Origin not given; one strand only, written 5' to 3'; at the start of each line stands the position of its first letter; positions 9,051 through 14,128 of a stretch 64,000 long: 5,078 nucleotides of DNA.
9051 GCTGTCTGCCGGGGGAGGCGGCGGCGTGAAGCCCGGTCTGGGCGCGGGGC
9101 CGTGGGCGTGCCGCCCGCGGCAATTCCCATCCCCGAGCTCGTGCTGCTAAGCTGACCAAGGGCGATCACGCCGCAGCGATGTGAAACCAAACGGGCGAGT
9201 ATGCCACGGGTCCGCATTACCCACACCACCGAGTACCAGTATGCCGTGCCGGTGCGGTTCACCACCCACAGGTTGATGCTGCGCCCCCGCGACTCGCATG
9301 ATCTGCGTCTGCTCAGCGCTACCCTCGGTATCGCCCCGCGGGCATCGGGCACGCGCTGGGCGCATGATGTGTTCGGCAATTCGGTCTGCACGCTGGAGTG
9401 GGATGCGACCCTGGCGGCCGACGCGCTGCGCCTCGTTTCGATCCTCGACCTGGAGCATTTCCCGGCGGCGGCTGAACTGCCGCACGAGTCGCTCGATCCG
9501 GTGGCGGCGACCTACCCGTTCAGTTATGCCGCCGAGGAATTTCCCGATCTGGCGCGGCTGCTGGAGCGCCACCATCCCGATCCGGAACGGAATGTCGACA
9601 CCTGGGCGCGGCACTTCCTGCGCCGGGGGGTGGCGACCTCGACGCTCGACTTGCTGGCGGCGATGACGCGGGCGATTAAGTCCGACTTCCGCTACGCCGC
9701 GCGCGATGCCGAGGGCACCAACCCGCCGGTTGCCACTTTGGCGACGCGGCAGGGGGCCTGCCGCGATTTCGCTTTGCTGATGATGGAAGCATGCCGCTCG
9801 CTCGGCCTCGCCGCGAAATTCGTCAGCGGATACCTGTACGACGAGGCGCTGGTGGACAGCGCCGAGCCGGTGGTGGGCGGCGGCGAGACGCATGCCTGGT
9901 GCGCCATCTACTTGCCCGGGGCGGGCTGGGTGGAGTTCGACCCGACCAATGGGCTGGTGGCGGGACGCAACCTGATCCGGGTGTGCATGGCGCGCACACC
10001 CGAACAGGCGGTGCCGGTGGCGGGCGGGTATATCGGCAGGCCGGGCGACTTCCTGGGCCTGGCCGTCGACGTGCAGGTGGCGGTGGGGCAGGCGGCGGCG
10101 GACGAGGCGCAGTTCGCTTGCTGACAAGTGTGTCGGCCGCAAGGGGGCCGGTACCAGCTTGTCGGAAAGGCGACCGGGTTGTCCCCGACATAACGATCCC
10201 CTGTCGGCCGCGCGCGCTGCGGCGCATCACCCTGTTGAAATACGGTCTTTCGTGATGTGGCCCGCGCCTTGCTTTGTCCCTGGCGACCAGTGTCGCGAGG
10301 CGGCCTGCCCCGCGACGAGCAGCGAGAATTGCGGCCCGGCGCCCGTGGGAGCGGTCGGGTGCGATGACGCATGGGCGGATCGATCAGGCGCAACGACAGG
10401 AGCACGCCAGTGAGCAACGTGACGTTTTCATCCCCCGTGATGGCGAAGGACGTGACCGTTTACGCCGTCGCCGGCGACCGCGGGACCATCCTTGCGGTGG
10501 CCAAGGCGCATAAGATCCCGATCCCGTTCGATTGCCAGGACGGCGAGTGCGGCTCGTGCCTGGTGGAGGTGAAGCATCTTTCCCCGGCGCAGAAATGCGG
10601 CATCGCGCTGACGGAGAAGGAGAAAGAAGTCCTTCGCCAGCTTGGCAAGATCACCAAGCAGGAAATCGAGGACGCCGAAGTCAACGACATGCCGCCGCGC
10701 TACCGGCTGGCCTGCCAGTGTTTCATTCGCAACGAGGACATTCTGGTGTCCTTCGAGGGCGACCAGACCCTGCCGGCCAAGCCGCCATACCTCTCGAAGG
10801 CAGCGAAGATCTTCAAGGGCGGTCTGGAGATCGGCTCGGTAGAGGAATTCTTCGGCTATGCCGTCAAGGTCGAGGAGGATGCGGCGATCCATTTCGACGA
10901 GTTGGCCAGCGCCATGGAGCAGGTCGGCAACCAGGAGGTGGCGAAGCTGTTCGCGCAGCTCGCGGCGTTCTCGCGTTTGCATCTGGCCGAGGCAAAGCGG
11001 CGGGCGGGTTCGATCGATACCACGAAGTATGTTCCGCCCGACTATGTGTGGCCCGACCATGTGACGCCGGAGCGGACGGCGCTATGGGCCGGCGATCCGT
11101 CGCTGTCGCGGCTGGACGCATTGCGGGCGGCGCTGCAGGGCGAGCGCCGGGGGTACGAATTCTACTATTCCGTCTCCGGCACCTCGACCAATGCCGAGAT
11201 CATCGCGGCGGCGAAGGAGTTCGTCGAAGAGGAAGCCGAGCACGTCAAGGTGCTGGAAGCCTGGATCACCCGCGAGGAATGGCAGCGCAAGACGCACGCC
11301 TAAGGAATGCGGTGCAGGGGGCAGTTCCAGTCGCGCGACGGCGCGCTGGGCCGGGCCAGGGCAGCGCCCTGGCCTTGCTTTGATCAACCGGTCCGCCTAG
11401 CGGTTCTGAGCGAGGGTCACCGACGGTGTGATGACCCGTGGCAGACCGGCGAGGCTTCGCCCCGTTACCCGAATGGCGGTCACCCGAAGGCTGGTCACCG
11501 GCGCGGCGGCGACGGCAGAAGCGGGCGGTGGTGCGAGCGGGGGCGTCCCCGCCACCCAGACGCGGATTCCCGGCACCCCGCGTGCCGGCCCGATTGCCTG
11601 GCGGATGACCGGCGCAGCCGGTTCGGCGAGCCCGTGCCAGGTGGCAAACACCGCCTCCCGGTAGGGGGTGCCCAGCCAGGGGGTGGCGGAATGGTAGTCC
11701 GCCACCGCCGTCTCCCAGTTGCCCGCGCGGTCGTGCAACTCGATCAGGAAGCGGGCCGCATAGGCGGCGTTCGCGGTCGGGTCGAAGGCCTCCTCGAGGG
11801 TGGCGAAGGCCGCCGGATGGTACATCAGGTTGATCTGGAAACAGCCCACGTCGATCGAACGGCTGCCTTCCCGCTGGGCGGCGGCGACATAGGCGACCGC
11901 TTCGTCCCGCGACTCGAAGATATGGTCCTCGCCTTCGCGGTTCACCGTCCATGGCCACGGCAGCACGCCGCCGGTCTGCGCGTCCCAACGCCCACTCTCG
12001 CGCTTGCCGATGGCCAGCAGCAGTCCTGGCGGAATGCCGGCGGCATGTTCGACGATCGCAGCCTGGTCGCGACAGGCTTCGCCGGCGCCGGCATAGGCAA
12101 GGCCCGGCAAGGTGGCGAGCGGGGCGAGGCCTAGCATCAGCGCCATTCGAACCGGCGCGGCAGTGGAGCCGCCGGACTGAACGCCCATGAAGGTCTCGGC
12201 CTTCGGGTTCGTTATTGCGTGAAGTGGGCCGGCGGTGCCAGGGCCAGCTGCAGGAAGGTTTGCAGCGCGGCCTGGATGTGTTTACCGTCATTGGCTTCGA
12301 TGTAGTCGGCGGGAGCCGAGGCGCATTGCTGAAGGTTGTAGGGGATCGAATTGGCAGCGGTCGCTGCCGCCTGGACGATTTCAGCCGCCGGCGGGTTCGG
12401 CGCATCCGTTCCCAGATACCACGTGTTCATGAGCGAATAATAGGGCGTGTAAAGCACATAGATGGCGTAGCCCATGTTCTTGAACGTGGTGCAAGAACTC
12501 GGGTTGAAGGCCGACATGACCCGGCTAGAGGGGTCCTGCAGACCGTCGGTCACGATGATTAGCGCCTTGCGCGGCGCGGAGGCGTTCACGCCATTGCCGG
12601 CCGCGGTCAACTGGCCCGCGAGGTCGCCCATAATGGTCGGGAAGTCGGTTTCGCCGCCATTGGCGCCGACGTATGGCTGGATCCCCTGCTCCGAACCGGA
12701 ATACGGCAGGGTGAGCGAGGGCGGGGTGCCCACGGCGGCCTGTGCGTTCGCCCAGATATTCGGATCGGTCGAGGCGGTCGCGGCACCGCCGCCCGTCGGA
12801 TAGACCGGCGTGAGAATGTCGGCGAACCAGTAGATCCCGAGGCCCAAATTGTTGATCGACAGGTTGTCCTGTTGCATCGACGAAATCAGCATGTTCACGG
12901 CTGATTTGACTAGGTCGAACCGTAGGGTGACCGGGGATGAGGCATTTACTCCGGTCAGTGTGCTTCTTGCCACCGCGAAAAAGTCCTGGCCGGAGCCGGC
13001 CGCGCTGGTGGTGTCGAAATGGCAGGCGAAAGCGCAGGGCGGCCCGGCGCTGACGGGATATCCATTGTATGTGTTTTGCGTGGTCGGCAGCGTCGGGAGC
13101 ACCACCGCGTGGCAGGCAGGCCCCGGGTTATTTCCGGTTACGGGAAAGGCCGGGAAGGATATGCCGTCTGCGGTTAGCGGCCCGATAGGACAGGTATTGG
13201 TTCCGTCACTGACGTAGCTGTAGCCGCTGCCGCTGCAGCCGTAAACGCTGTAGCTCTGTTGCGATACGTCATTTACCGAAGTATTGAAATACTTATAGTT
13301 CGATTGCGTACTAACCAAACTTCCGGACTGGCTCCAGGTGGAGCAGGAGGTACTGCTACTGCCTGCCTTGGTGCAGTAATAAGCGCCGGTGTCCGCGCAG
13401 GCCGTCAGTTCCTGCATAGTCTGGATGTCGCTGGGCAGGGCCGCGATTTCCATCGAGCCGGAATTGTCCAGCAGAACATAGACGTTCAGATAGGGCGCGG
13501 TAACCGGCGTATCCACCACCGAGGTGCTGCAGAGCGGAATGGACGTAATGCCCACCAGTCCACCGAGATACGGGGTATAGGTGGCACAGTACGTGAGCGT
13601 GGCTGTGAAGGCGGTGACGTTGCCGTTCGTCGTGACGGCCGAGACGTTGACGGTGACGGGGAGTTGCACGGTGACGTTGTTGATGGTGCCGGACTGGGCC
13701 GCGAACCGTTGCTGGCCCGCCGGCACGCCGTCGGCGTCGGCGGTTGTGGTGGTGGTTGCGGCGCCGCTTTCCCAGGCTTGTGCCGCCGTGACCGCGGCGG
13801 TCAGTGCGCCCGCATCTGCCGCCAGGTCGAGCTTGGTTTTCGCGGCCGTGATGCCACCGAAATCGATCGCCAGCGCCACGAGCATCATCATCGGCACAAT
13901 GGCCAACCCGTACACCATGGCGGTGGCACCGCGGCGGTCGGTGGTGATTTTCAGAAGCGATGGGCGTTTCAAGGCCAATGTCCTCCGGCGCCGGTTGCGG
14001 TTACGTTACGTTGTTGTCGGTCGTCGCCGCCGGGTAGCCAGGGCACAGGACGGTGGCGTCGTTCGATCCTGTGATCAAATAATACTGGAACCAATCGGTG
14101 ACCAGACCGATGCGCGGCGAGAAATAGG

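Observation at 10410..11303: FeSII (Shethna protein II)-like ferredoxin fused to a rubrerythrin/ferritin-like domain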

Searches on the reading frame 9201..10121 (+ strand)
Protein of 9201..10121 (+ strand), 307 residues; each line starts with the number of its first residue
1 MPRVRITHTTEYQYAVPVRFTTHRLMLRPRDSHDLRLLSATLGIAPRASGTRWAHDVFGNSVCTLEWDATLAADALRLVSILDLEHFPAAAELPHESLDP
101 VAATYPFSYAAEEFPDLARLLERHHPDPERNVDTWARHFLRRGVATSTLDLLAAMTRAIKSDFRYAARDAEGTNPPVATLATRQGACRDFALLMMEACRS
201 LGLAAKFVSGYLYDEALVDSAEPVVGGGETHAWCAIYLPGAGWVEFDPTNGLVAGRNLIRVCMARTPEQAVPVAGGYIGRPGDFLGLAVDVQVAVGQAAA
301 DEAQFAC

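Call 88: search_protein_families(library=pfam, proteins=[window:9201-10121:+], max_evalue=0.0001)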
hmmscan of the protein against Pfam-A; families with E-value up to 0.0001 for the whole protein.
window:9201-10121:+ (307 aa): 2 families
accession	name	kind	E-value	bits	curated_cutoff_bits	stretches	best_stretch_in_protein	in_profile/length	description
PF08379.15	Bact_transglu_N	-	5.1e-20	72.4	27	1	4-69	1-66/80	Bacterial transglutaminase-like N-terminal region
PF01841.26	Transglut_core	-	8e-20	71.6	23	1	145-248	11-108/108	Transglutaminase-like superfamily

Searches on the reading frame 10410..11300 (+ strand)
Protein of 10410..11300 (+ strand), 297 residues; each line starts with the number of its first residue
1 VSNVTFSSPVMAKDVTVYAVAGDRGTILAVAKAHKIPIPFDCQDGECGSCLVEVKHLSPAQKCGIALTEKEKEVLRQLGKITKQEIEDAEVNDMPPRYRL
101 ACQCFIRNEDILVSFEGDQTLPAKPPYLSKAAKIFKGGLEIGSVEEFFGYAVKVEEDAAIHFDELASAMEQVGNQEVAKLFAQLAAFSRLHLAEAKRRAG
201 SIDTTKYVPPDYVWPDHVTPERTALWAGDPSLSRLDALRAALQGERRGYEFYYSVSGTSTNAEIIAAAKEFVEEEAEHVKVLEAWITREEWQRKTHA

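Call 4: search_protein_families(library=pfam, proteins=[window:10410-11300:+], max_evalue=1)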
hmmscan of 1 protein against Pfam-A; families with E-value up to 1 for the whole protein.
window:10410-11300:+ (297 aa): 3 families
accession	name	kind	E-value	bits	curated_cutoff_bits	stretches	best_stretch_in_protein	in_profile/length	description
PF00111.32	Fer2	-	2.4e-10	40.6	21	1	17-75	8-64/77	2Fe-2S iron-sulfur cluster binding domain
PF02915.23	Rubrerythrin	-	7.6e-07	30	22.8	2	146-193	1-47/137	Rubrerythrin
PF13668.12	Ferritin_2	-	0.02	15.5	24.7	1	148-285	42-135/138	Ferritin-like domain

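Call 5: search_protein_families(library=ncbifam, proteins=[window:10410-11300:+], max_evalue=1)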
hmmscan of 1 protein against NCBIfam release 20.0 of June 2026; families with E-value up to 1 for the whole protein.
window:10410-11300:+ (297 aa): 11 families
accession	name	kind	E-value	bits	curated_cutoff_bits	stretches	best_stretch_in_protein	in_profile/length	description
NF040810.1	BenC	equivalog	0.0004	19.7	430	1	16-54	12-50/333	benzoate 1,2-dioxygenase electron transfer component BenC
NF007985.1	PRK10713.1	equivalog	0.0016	18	75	1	23-55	15-47/81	class I ribonucleotide reductase maintenance protein YfaE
NF004317.0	PRK05713.1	equivalog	0.0016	17.8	338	1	19-73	12-65/312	iron-sulfur-binding ferredoxin reductase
TIGR02008.1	fdx_plant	subfamily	0.0072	16.1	81.15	1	22-56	20-54/97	ferredoxin [2Fe-2S]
NF041393.1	Frdxn_Halo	equivalog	0.0099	15.7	150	1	24-57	45-78/128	ferredoxin Fer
TIGR02160.1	PA_CoA_Oxy5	hypoth_equivalog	0.013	14.3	420.8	1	19-55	277-313/352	1,2-phenylacetyl-CoA epoxidase subunit PaaE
NF008822.0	PRK11872.1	equivalog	0.02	13.9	402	1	16-52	14-50/341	anthranilate 1,2-dioxygenase electron transfer component AntC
TIGR02007.1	fdx_isc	equivalog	0.035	14.3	132.1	1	26-114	25-98/110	ISC system 2Fe-2S type ferredoxin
TIGR00513.1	accA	equivalog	0.038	13.4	319.3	1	151-212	22-83/321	acetyl-CoA carboxylase carboxyl transferase subunit alpha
NF007964.0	PRK10684.1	equivalog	0.1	11.5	383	1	25-71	267-313/333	NADH oxidoreductase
NF058679.1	EncB_fam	subfamily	0.15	12.1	90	1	235-294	22-81/117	encapsulin nanocompartment ferritin-likeEncB family encapsulin nanocompartment ferritin-like cargo protein cargo protein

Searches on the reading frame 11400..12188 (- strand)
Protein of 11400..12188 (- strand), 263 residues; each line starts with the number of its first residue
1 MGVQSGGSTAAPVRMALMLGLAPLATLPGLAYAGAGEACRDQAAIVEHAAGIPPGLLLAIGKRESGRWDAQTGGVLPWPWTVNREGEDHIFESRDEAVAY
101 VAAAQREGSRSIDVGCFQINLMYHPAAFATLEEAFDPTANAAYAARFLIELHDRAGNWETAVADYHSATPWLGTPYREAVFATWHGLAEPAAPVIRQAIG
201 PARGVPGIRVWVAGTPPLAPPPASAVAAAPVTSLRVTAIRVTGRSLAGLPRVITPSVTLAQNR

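Call 88: search_protein_families(library=pfam, proteins=[window:11400-12188:-], max_evalue=0.0001)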
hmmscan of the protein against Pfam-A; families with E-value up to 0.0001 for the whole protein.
window:11400-12188:- (263 aa): 2 families
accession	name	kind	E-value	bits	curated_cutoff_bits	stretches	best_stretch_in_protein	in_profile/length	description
PF18896.5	SLT_3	-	2.5e-05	25.1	27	1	98-146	30-76/89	Lysozyme like domain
PF01464.25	SLT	-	9.1e-05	22.4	21.3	0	96-167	36-96/117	Transglycosylase SLT domain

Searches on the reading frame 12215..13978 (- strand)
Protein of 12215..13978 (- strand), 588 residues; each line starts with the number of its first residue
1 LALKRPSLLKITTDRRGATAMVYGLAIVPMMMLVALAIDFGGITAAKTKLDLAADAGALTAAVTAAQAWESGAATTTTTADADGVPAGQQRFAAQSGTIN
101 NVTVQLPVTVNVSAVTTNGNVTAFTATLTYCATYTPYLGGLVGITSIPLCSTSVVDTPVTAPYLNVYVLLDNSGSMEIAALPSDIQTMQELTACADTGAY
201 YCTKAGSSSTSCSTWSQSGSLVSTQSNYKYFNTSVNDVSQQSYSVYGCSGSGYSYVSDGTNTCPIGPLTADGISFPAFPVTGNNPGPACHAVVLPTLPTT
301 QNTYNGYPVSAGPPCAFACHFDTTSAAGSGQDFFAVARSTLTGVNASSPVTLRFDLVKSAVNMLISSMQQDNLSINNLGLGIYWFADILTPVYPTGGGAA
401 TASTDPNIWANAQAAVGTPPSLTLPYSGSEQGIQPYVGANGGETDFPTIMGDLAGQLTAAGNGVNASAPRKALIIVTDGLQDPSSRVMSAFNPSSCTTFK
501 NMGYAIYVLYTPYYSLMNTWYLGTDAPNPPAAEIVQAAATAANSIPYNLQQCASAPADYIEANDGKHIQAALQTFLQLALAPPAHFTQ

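Call 88: search_protein_families(library=pfam, proteins=[window:12215-13978:-], max_evalue=0.0001)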
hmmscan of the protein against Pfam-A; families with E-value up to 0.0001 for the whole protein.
window:12215-13978:- (588 aa): 1 family
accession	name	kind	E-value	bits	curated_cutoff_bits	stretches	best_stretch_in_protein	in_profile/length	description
PF13400.11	Tad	-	4.9e-06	27.2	22.3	1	17-62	1-45/47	Putative Flp pilus-assembly TadE/G-like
